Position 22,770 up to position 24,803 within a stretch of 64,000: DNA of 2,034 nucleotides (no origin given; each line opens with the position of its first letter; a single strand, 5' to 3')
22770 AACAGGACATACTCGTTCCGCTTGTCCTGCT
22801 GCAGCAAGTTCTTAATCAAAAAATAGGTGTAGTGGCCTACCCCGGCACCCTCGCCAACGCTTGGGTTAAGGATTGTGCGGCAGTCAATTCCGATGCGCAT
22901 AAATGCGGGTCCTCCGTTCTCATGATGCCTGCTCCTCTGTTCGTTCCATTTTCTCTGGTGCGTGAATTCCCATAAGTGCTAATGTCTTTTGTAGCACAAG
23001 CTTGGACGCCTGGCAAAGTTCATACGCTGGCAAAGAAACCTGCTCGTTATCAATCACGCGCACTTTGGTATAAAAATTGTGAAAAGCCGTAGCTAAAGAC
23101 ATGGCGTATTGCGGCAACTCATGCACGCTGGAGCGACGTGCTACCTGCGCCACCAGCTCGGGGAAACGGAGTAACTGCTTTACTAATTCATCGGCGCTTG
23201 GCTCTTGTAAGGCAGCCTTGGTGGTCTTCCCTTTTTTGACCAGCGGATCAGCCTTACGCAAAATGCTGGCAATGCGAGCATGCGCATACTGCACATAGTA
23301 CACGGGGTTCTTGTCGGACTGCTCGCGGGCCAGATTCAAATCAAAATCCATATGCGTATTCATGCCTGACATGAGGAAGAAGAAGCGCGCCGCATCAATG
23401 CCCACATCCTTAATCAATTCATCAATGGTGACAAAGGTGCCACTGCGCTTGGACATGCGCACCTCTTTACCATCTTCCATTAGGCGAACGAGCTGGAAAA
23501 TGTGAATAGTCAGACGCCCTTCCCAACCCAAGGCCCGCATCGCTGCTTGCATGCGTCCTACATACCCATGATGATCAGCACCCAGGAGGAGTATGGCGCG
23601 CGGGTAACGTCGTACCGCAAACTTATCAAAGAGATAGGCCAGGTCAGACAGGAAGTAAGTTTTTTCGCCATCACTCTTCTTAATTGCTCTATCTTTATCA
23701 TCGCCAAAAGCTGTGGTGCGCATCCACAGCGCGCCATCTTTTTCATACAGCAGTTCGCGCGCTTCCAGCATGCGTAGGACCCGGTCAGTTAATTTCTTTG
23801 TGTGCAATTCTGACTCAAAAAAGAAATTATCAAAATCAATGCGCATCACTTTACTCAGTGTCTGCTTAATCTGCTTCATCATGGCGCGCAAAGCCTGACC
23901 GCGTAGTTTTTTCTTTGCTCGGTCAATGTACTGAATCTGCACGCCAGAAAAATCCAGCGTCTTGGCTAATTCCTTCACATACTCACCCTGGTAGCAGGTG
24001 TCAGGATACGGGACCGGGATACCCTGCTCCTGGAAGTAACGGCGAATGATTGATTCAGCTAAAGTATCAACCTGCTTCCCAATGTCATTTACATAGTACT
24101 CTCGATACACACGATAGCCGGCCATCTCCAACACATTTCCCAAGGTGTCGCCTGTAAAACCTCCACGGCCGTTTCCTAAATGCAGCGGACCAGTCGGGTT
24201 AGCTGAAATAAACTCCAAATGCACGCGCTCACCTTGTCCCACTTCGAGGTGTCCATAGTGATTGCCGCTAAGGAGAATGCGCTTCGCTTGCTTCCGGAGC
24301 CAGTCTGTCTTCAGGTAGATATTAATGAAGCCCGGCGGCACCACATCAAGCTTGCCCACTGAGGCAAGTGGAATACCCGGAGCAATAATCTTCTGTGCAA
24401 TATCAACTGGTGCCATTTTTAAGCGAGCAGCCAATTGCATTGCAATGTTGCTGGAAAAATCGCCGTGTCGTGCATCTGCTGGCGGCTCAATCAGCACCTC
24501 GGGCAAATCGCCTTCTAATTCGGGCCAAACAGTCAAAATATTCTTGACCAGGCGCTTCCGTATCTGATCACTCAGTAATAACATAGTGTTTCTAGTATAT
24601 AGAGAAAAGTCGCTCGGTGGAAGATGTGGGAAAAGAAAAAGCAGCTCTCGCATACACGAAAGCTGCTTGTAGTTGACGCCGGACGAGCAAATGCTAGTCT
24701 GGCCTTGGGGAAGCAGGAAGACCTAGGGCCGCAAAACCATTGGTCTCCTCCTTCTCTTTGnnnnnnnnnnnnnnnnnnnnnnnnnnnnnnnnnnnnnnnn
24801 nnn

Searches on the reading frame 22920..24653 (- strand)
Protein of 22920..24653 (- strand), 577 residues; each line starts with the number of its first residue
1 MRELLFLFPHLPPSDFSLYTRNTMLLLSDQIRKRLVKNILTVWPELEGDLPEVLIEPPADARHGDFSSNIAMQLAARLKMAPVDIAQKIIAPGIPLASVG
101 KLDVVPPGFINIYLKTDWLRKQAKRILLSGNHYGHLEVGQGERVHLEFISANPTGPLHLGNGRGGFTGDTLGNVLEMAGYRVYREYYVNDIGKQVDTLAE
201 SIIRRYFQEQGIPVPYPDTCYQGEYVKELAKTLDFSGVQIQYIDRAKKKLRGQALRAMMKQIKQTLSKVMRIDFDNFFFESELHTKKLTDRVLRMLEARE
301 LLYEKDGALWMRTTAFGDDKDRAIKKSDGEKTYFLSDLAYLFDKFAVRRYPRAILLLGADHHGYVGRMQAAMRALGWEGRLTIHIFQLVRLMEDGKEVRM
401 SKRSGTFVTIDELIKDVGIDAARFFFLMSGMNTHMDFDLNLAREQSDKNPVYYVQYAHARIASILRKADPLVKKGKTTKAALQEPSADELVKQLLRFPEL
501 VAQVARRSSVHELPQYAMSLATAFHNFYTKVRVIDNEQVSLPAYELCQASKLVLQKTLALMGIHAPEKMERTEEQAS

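Call 32: search_protein_families(library=pfam, proteins=[window:22920-24653:-], max_evalue=0.001)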
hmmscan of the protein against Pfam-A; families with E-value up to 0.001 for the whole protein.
window:22920-24653:- (577 aa): 6 families
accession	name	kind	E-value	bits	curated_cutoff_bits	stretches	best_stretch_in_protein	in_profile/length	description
PF05746.21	DALR_1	-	1.2e-29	103.2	22.3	1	454-569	1-117/117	DALR anticodon binding domain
PF00750.26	tRNA-synt_1d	-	2.5e-23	83.1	23.3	1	124-416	3-297/349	tRNA synthetases class I (R), catalytic domain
PF03485.21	Arg_tRNA_synt_N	-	4e-17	63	21.5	1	33-114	5-85/85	Arginyl tRNA synthetase N terminal domain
PF09334.17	tRNA-synt_1g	-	2.4e-06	27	20.1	0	397-445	325-372/391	tRNA synthetases class I (M)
PF01406.26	tRNA-synt_1e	-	5.3e-05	23.2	27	0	398-439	252-293/301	tRNA synthetases class I (C) catalytic domain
PF01921.24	tRNA-synt_1f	-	0.00012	21.6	27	0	152-271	31-156/360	tRNA synthetases class I (K)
